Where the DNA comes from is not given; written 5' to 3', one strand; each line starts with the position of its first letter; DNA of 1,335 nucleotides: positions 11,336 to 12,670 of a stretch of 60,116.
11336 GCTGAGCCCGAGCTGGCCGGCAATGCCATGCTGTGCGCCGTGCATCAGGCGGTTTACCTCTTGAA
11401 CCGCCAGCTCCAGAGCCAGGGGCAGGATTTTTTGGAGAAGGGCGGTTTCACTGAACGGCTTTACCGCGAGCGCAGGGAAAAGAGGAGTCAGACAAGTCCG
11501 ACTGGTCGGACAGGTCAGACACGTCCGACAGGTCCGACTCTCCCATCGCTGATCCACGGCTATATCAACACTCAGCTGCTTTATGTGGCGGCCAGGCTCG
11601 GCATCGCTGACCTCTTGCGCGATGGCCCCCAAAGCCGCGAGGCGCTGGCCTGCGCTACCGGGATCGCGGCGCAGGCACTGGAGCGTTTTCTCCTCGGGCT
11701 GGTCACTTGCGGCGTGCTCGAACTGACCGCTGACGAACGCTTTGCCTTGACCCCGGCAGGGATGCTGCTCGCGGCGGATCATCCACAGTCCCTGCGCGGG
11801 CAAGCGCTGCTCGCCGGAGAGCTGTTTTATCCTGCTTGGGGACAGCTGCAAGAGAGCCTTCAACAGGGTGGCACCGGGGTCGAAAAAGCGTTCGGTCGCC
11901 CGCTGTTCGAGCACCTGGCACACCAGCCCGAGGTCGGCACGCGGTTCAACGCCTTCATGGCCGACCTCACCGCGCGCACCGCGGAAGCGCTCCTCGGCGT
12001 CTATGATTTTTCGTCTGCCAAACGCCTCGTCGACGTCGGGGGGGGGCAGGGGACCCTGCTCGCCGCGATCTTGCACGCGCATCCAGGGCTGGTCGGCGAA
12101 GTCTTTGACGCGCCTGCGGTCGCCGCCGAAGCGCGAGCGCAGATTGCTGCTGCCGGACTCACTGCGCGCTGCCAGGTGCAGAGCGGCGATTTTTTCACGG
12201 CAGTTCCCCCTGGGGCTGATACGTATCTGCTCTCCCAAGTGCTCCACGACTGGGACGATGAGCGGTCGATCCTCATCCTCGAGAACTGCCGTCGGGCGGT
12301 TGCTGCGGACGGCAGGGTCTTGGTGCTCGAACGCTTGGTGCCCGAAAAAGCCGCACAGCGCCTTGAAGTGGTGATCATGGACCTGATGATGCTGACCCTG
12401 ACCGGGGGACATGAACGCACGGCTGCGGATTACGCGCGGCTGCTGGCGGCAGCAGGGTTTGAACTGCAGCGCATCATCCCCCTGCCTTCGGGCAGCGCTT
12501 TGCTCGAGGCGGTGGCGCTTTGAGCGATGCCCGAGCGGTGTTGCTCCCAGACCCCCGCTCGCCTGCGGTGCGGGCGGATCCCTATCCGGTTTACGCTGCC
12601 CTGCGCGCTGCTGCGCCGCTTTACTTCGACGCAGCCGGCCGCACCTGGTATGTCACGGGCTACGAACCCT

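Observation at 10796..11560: Four-helix-bundle (IVS/Avd-like) gene module bracketed by twin 54-bp nonamer arrays and fused, without a stop codon, onto the cluster O-methyltransferase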

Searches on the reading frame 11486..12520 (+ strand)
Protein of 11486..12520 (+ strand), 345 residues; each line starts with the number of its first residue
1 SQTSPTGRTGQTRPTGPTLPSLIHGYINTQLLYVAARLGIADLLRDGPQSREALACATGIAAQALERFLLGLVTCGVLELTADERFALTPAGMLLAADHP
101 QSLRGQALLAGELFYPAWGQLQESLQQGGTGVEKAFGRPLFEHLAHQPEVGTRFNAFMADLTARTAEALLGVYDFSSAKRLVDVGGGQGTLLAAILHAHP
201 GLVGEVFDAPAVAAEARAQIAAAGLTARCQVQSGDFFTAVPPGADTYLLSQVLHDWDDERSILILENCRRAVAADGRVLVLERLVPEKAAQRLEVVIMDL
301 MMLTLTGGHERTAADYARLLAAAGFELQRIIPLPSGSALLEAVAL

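Call 9: search_protein_families(library=ncbifam, proteins=[window:11486-12520:+], max_evalue=0.01)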
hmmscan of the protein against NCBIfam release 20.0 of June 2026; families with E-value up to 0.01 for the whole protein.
window:11486-12520:+ (345 aa): 5 families
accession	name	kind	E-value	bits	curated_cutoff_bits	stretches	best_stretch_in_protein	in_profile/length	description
TIGR02716.1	C20_methyl_CrtF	equivalog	2e-16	60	276.1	1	30-287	5-259/306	bacteriochlorophyllide d C-20 methyltransferase BchU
NF053543.1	FlxJ_fam_MTase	equivalog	3e-12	46.1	560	1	26-327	24-334/352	FlxJ family methyltransferase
NF043040.1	corrin_prot_MT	hypoth_equivalog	3.4e-09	36.4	180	1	177-330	41-201/216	corrinoid protein-associated methyltransferase CpaM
NF050150.1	RiPP_MTase_ApyS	equivalog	4.5e-05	22.8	400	1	164-235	128-200/323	RiPP biosynthesis methyltransferase ApyS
TIGR04543.1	ketoArg_3Met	equivalog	0.00085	18.5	425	0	177-232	149-205/336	2-ketoarginine methyltransferase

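Call 17: find_homologous_proteins(query=window:11540-12520:+)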
Query window:11540-12520:+ (327 aa): 1365 proteins with E <= 0.001 among 8000 candidates; the best 120 are listed.
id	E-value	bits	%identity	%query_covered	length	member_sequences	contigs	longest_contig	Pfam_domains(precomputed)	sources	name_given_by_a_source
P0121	3.0e-205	698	100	100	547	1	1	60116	PF13489.13,PF00891.25,PF08100.19,PF25213.2,PF08242.19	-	-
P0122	4.4e-161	553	78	99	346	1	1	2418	PF13489.13,PF00891.25,PF08100.19,PF25213.2,PF08242.19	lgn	-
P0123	1.1e-159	549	78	99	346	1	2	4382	PF13489.13,PF00891.25,PF08100.19,PF25213.2,PF08242.19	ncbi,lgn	-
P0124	1.4e-92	328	51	98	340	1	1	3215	PF00891.25,PF08100.19,PF25213.2,PF08242.19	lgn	-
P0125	1.6e-92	328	50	98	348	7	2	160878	PF00891.25,PF08100.19,PF25213.2,PF08242.19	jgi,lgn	jgi:hypothetical protein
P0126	1.3e-91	325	49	98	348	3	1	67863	PF00891.25,PF08100.19,PF08242.19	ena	-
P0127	3.8e-91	323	51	98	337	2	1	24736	PF13649.13,PF00891.25,PF08100.19,PF25213.2,PF08242.19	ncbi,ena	-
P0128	1.3e-90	322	52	99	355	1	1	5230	PF00891.25,PF08100.19,PF25213.2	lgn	-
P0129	1.8e-90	321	49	98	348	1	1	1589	PF00891.25,PF08100.19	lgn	-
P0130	1.3e-88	315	52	98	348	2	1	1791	PF00891.25,PF08100.19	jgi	jgi:hypothetical protein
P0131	2.8e-87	311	48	99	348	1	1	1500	PF00891.25,PF08100.19,PF25213.2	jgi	jgi:SAM-dependent methyltransferase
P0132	1.4e-86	308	50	99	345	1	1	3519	PF00891.25,PF08100.19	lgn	-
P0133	1.6e-86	308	48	98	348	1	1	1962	PF00891.25,PF08100.19,PF25213.2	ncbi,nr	ncbi:MAG TPA: methyltransferase [Chloroflexia bacterium]|nr:methyltransferase [Chloroflexia bacteriu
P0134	2.0e-86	308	50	99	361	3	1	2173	PF00891.25,PF08100.19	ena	-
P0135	4.7e-86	307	49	100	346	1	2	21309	PF00891.25,PF08100.19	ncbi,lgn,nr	ncbi:MAG: methyltransferase [Chloroflexota bacterium]|nr:methyltransferase [Chloroflexota bacterium]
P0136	3.0e-84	301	49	99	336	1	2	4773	PF00891.25,PF08100.19,PF25213.2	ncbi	ncbi:MAG: methyltransferase [Chloroflexota bacterium]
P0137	3.7e-84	300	48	99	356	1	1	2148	PF00891.25,PF08100.19,PF25213.2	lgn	-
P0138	3.8e-84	300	48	96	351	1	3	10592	PF13649.13,PF00891.25,PF08100.19,PF25213.2,PF08242.19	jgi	jgi:SAM-dependent methyltransferase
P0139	6.3e-84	300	49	98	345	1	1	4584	PF13489.13,PF00891.25,PF08100.19,PF08242.19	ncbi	-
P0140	6.7e-84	300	48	99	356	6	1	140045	PF00891.25,PF08100.19,PF25213.2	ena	-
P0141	7.3e-84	300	47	99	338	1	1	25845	PF00891.25,PF08100.19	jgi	jgi:hypothetical protein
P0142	1.0e-83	299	48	98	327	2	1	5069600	PF13489.13,PF00891.25,PF08100.19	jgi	jgi:hypothetical protein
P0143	1.1e-83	299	47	99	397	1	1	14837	PF00891.25,PF08100.19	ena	-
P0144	2.5e-83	298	46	99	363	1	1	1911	PF00891.25,PF08100.19,PF25213.2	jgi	jgi:SAM-dependent methyltransferase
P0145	2.5e-83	298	47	98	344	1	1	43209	PF00891.25,PF08100.19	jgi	jgi:hypothetical protein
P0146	2.7e-83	298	49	98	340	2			PF00891.25,PF08100.19,PF08242.19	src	-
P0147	2.9e-83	298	48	98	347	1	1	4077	PF00891.25,PF08100.19,PF25213.2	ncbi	-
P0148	3.0e-83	297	49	99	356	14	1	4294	PF00891.25,PF08100.19,PF25213.2,PF08242.19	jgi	jgi:SAM-dependent methyltransferase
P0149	3.1e-83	297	48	99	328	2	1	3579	PF00891.25,PF08100.19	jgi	jgi:hypothetical protein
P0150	3.3e-83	297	50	99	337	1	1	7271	PF00891.25,PF08100.19,PF08242.19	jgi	jgi:hypothetical protein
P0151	8.6e-83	296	48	98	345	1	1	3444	PF13489.13,PF00891.25,PF08100.19,PF08242.19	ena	-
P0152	2.0e-82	295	47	100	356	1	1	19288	PF00891.25,PF08100.19,PF08242.19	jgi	jgi:O-methyltransferase/methyltransferase family protein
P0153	2.2e-82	295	49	99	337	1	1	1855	PF00891.25,PF08100.19,PF25213.2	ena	-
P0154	2.3e-82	295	47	96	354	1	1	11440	PF00891.25,PF08100.19,PF25213.2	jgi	jgi:hypothetical protein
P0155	2.4e-82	295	49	98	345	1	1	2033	PF13489.13,PF00891.25,PF08100.19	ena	-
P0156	3.1e-82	294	47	98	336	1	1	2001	PF00891.25,PF08100.19,PF25213.2,PF08242.19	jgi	jgi:hypothetical protein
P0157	3.3e-82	294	49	99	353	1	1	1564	PF00891.25,PF08100.19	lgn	-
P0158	3.4e-82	294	47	99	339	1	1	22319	PF00891.25,PF08100.19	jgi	jgi:predicted O-methyltransferase YrrM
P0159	4.1e-82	294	48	95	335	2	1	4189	PF00891.25,PF08100.19,PF25213.2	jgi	jgi:SAM-dependent methyltransferase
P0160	4.3e-82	294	46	99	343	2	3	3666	PF13649.13,PF00891.25,PF08100.19,PF08242.19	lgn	-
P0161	4.4e-82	294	49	99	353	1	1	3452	PF00891.25,PF08100.19,PF25213.2,PF08242.19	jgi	jgi:hypothetical protein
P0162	5.2e-82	293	46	99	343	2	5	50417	PF05175.21,PF13649.13,PF00891.25,PF08100.19,PF08242.19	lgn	-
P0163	5.3e-82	293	48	98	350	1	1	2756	PF13649.13,PF00891.25,PF08100.19,PF08242.19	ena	-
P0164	5.7e-82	293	46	99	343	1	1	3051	PF00891.25,PF08100.19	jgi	jgi:hypothetical protein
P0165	7.6e-82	293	48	98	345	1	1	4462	PF00891.25,PF08100.19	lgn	-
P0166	8.2e-82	293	49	98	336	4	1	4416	PF00891.25,PF08100.19,PF25213.2,PF08242.19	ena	-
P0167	1.2e-81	292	46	98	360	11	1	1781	PF00891.25,PF08100.19,PF25213.2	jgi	jgi:hypothetical protein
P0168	1.2e-81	292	49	100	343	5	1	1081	PF00891.25,PF08100.19,PF08242.19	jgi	jgi:hypothetical protein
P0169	1.3e-81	292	46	100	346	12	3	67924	PF00891.25,PF08100.19,PF08242.19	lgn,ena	-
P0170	1.4e-81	292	47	98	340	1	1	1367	PF23526.2,PF00891.25,PF08100.19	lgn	-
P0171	1.6e-81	292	46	98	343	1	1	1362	PF00891.25,PF08100.19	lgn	-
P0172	1.8e-81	292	46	98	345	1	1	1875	PF00891.25,PF08100.19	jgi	jgi:hypothetical protein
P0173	1.8e-81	292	47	98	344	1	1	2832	PF00891.25,PF08100.19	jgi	jgi:O-methyltransferase/methyltransferase family protein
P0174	2.2e-81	291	48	100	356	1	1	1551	PF09339.17,PF00891.25,PF08100.19,PF25213.2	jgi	jgi:hypothetical protein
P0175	2.2e-81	291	47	98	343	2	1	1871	PF00891.25,PF08100.19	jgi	jgi:hypothetical protein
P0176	2.8e-81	291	48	99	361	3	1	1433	PF00891.25,PF08100.19,PF25213.2,PF08242.19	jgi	jgi:hypothetical protein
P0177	2.9e-81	291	49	99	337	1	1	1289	PF00891.25,PF08100.19,PF25213.2,PF08242.19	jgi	jgi:hypothetical protein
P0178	3.8e-81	291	49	99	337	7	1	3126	PF00891.25,PF08100.19,PF25213.2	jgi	jgi:SAM-dependent methyltransferase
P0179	4.8e-81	290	47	96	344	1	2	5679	PF00891.25,PF08100.19,PF08242.19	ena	-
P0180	5.8e-81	290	48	98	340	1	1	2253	PF13649.13,PF00891.25,PF08100.19,PF25213.2,PF08242.19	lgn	-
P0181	6.2e-81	290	50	98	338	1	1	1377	PF13649.13,PF00891.25,PF08100.19,PF08242.19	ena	-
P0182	6.4e-81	290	50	98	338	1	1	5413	PF00891.25,PF08100.19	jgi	-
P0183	8.7e-81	289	50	99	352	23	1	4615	PF13649.13,PF00891.25,PF08100.19,PF25213.2,PF08242.19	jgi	jgi:hypothetical protein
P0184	9.8e-81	289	50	96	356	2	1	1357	PF00891.25,PF08100.19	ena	-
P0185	1.1e-80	289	49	99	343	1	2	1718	PF00891.25,PF08100.19,PF25213.2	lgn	-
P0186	1.2e-80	289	46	99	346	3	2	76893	PF00891.25,PF08100.19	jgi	jgi:O-methyltransferase domain/Dimerisation domain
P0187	1.4e-80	289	48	99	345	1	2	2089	PF00891.25,PF08100.19,PF25213.2,PF08242.19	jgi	jgi:hypothetical protein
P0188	1.4e-80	289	50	98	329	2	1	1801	PF00891.25,PF08100.19,PF25213.2,PF08242.19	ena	-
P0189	1.6e-80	289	45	99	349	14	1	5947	PF00891.25,PF08100.19,PF08242.19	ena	-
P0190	1.7e-80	288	50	98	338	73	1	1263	PF00891.25,PF08100.19,PF08242.19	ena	-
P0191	1.9e-80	288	50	98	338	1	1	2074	PF00891.25,PF08100.19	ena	-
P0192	2.3e-80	288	47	99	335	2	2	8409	PF13649.13,PF00891.25,PF08100.19,PF25213.2,PF08242.19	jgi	jgi:hypothetical protein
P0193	2.5e-80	288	46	99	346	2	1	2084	PF00891.25,PF08100.19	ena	-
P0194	2.6e-80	288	50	98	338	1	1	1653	PF00891.25,PF08100.19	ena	-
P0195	2.6e-80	288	47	98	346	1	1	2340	PF00891.25,PF08100.19,PF08242.19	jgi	jgi:hypothetical protein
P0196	3.7e-80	287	46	98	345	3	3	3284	PF13489.13,PF00891.25,PF08100.19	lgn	-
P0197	3.8e-80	287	49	98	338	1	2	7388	PF00891.25,PF08100.19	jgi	-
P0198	4.0e-80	287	48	98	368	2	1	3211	PF00891.25,PF08100.19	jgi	jgi:hypothetical protein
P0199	4.2e-80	287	45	98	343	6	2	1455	PF00891.25,PF08100.19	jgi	jgi:predicted O-methyltransferase YrrM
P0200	4.4e-80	287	46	99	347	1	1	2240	PF00891.25,PF08100.19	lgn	-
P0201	4.6e-80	287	46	99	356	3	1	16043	PF00891.25,PF08100.19,PF08242.19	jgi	jgi:hypothetical protein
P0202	4.7e-80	287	48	100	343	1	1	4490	PF13649.13,PF00891.25,PF08100.19,PF25213.2,PF08242.19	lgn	-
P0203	6.7e-80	286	49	95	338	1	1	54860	PF00891.25,PF08100.19,PF08242.19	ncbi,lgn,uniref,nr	ncbi:MAG TPA: methyltransferase [Actinophytocola sp.]|uniref:methyltransferase n=1 Tax=Actinophytoco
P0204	6.8e-80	286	47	99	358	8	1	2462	PF00891.25,PF08100.19,PF25213.2,PF08242.19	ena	-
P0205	7.6e-80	286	46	98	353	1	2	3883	PF05175.21,PF13649.13,PF00891.25,PF08100.19,PF25213.2,PF08242.19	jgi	jgi:precorrin-6B methylase 2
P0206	7.7e-80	286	49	98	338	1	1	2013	PF00891.25,PF08100.19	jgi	-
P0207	8.6e-80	286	49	98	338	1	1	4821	PF00891.25,PF08100.19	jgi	-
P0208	8.7e-80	286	49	99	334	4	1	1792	PF00891.25,PF08100.19,PF08242.19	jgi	jgi:O-methyltransferase domain/Dimerisation domain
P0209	8.8e-80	286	49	99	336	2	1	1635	PF00891.25,PF08100.19,PF25213.2,PF08242.19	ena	-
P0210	8.9e-80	286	48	99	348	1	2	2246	PF00891.25,PF08100.19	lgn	-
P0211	1.1e-79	286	49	98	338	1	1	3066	PF00891.25,PF08100.19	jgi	-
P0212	1.1e-79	286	46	99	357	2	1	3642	PF00891.25,PF08100.19,PF08242.19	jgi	jgi:O-methyltransferase/methyltransferase family protein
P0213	1.2e-79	286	47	98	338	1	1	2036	PF00891.25,PF08100.19,PF25213.2,PF08242.19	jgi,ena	-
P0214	1.7e-79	285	47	98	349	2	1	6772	PF00891.25,PF08100.19,PF08242.19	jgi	jgi:O-methyltransferase domain/Dimerisation domain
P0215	1.7e-79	285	49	98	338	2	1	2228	PF00891.25,PF08100.19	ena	-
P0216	1.7e-79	285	49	98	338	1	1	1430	PF00891.25,PF08100.19,PF08242.19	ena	-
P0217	1.9e-79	285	49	98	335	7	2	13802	PF00891.25,PF08100.19,PF25213.2,PF08242.19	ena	-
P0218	1.9e-79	285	49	98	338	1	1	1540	PF00891.25,PF08100.19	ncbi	-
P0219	2.0e-79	285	49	98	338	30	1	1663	PF00891.25,PF08100.19,PF08242.19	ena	-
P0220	2.3e-79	285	46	98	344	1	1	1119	PF00891.25,PF08100.19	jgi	jgi:O-methyltransferase/methyltransferase family protein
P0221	2.4e-79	285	48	98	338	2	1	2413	PF00891.25,PF08100.19,PF08242.19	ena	-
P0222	2.4e-79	285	49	98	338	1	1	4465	PF00891.25,PF08100.19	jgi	-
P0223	2.5e-79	285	48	98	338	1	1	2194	PF00891.25,PF08100.19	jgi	-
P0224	3.0e-79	284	49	98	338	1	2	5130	PF00891.25,PF08100.19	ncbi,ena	-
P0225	3.5e-79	284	47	99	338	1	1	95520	PF23526.2,PF00891.25,PF08100.19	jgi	jgi:hypothetical protein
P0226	3.7e-79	284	49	98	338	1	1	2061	PF00891.25,PF08100.19,PF08242.19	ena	-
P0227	4.0e-79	284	47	99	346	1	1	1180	PF00891.25,PF08100.19,PF08242.19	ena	-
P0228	4.1e-79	284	48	98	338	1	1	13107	PF00891.25,PF08100.19,PF08242.19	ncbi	-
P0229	4.2e-79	284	49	98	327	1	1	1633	PF00891.25,PF08100.19,PF08242.19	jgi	-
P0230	4.5e-79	284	48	98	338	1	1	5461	PF00891.25,PF08100.19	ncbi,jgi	-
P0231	4.8e-79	284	48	97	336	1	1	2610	PF00891.25,PF08100.19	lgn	-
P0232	5.0e-79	284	46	99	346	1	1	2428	PF13489.13,PF00891.25,PF08100.19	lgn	-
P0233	5.4e-79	284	46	100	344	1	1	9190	PF13649.13,PF00891.25,PF08100.19,PF08242.19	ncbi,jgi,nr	ncbi:MAG: methyltransferase [Acidobacteria bacterium]|nr:methyltransferase [Acidobacteriota bacteriu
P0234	6.7e-79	283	48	98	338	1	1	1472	PF00891.25,PF08100.19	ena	-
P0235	7.0e-79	283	47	99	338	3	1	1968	PF00891.25,PF08100.19,PF25213.2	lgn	-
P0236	7.3e-79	283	48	94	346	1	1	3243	PF05175.21,PF13649.13,PF00891.25,PF08100.19,PF25213.2,PF08242.19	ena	-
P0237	7.4e-79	283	47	97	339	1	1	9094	PF13649.13,PF00891.25,PF08100.19,PF08242.19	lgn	-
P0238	7.4e-79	283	47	96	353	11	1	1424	PF13649.13,PF00891.25,PF08100.19,PF08241.19,PF25213.2,PF08242.19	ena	-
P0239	7.7e-79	283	48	98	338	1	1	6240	PF00891.25,PF08100.19,PF08242.19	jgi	jgi:SAM-dependent methyltransferase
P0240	8.2e-79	283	49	98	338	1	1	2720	PF00891.25,PF08100.19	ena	-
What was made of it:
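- On Class I SAM-dependent O-methyltransferase with dimerisation domain (PF00891 + PF08100): 78% identity to the stand-alone orthologues (call 17).
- Checked: The database's own gene call for this contig is that 547-aa protein (P0121, call 17).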

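Call 19: find_encoding_contigs(protein=P0123, flank=5000)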
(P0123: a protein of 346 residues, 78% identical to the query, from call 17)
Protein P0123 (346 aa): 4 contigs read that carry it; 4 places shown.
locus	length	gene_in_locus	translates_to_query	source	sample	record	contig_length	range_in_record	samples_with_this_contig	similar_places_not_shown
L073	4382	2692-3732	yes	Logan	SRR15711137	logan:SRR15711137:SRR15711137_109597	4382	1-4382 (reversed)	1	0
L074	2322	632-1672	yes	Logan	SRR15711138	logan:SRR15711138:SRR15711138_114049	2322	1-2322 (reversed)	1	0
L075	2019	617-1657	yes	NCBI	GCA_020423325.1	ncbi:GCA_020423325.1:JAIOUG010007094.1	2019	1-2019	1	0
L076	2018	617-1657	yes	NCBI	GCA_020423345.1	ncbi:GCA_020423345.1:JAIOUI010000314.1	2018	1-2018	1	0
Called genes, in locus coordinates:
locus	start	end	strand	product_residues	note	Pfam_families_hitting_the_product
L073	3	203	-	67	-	?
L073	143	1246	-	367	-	PF02547:Queuosine_synth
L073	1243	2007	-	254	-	-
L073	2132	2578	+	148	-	PF00376:MerR, PF13411:MerR_1, PF09278:MerR-DNA-bind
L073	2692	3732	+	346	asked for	PF08100:Dimerisation, PF25213:HVO_A0261_N, PF00891:Methyltransf_2, PF13489:Methyltransf_23 (weak), PF08242:Methyltransf_12 (weak)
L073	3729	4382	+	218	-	?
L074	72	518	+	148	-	PF00376:MerR, PF13411:MerR_1, PF09278:MerR-DNA-bind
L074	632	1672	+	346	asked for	PF08100:Dimerisation, PF25213:HVO_A0261_N, PF00891:Methyltransf_2, PF13489:Methyltransf_23 (weak), PF08242:Methyltransf_12 (weak)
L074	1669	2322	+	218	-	?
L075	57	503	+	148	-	PF00376:MerR, PF13411:MerR_1, PF09278:MerR-DNA-bind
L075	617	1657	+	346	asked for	PF08100:Dimerisation, PF25213:HVO_A0261_N, PF00891:Methyltransf_2, PF13489:Methyltransf_23 (weak), PF08242:Methyltransf_12 (weak)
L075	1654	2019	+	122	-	?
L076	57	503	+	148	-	PF00376:MerR, PF13411:MerR_1, PF09278:MerR-DNA-bind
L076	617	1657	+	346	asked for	PF08100:Dimerisation, PF25213:HVO_A0261_N, PF00891:Methyltransf_2, PF13489:Methyltransf_23 (weak), PF08242:Methyltransf_12 (weak)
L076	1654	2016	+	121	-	?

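Call 20: find_encoding_contigs(protein=P0122, flank=5000)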
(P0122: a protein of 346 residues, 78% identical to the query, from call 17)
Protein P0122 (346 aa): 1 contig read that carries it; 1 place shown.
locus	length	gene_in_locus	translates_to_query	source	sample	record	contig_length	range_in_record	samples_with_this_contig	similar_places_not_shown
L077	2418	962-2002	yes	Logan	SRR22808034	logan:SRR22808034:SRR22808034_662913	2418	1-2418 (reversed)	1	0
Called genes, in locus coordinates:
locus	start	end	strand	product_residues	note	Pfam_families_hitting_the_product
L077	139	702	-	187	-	PF02627:CMD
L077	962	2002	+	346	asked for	PF08100:Dimerisation, PF25213:HVO_A0261_N, PF00891:Methyltransf_2, PF13489:Methyltransf_23 (weak), PF08242:Methyltransf_12 (weak)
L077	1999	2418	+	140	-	?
